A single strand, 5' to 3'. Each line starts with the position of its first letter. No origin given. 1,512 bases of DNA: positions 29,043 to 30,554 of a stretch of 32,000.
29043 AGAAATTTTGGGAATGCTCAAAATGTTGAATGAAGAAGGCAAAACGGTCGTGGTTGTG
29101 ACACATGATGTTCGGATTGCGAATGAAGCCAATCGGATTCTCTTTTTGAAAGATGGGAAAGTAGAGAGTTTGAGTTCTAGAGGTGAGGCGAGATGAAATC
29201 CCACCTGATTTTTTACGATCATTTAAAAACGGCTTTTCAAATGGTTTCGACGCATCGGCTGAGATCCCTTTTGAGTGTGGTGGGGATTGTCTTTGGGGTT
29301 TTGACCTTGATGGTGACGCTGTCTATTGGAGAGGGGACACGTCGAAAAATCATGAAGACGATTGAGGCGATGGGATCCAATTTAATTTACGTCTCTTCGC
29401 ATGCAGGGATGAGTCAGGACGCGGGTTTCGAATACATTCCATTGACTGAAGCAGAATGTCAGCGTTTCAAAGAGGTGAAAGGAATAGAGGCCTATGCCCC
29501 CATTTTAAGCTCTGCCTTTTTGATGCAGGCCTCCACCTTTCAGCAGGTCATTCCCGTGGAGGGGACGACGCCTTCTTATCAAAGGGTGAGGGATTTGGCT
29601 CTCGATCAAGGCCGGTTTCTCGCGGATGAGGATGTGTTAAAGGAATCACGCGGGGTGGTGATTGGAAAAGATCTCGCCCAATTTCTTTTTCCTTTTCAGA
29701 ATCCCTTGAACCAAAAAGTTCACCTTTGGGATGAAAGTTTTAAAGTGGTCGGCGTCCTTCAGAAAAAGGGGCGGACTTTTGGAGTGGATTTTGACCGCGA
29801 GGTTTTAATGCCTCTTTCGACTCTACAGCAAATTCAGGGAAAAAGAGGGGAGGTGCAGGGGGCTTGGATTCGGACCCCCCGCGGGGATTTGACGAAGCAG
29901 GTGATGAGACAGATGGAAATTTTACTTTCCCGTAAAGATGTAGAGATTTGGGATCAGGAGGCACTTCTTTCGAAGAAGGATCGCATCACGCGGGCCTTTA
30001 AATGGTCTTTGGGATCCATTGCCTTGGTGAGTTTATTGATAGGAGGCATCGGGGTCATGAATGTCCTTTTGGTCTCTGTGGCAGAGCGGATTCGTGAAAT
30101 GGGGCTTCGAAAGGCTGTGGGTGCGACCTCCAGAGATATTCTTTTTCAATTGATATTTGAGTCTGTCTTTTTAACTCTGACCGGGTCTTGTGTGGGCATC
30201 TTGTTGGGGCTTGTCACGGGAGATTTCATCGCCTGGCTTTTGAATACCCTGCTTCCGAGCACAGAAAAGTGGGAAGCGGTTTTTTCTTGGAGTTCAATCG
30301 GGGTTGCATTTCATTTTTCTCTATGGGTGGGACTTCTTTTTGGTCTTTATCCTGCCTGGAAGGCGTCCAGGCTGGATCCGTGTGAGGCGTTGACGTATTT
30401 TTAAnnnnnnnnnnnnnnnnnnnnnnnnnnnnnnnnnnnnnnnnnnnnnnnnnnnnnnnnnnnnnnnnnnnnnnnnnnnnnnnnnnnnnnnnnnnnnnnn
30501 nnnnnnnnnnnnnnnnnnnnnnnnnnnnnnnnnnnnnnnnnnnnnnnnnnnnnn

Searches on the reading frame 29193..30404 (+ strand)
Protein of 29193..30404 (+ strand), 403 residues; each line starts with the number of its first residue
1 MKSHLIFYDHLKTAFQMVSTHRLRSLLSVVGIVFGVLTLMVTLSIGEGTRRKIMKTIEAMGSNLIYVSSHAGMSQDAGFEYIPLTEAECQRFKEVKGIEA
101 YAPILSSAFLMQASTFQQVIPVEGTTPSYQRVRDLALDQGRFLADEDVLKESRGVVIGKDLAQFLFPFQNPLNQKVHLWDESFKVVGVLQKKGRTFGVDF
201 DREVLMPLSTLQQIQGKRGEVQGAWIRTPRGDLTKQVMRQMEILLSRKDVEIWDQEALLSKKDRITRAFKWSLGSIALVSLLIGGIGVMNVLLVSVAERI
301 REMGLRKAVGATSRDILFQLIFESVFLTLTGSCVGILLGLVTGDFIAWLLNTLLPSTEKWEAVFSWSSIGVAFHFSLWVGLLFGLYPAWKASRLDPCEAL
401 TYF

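Call 21: search_protein_families(library=pfam, proteins=[window:29193-30404:+], max_evalue=0.00001)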
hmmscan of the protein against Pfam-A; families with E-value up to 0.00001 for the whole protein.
window:29193-30404:+ (403 aa): 2 families
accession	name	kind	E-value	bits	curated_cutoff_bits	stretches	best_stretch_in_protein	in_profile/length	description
PF12704.14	MacB_PCD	-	4.1e-37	128.9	27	1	25-242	1-205/207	MacB-like periplasmic core domain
PF02687.27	FtsX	-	1.6e-21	77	25.5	1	275-396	2-120/120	FtsX-like permease C-terminal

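Call 35: find_encoding_contigs(protein=window:29193-30404:+, flank=10000, max_places=4)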
Protein window:29193-30404:+ (403 aa): 2 contigs read that carry it; 1 place shown.
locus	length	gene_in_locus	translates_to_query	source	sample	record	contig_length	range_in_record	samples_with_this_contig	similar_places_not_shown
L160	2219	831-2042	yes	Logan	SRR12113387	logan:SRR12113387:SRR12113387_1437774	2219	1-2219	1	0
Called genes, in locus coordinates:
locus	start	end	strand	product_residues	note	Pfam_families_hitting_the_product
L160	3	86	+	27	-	?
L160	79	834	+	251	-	PF02463:SMC_N (faint), PF00005:ABC_tran, PF13304:AAA_21 (faint)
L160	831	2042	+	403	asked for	PF12704:MacB_PCD, PF02687:FtsX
